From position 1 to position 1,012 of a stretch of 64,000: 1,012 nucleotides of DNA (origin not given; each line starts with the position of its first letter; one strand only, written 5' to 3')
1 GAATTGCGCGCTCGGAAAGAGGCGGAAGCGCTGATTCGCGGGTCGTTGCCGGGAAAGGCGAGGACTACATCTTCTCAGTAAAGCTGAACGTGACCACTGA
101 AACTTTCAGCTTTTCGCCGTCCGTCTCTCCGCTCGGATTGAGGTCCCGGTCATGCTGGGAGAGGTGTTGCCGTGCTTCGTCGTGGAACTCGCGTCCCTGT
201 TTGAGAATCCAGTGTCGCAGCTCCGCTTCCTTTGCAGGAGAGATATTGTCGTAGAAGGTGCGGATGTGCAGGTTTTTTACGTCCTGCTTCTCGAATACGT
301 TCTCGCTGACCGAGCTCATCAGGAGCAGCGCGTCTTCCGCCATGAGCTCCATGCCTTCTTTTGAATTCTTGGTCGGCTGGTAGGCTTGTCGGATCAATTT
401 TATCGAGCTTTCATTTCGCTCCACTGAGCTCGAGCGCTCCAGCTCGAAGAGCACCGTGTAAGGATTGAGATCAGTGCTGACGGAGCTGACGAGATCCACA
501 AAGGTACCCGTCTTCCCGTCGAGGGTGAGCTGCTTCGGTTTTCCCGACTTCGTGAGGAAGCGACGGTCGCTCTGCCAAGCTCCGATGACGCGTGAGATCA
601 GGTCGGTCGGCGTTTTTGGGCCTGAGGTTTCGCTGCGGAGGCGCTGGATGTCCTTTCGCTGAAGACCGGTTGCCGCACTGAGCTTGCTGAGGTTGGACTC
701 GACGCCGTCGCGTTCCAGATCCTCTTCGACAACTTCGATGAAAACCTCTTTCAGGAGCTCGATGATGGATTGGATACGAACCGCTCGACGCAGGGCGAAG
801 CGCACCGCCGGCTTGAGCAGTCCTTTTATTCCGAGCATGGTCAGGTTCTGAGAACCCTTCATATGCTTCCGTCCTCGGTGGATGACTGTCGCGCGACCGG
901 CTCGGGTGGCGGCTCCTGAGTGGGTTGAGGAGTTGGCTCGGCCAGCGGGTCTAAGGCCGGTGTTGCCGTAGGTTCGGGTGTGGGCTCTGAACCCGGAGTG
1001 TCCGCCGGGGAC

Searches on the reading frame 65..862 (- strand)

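Call 53: search_protein_families(library=pfam, proteins=[window:65-862:-], max_evalue=0.001)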
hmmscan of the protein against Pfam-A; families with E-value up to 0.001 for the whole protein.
window:65-862:- (265 aa): 1 family
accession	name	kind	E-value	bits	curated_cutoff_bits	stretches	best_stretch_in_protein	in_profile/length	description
PF20112.4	DUF6502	-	3.1e-28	98.8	27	1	13-263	9-263/268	Family of unknown function (DUF6502)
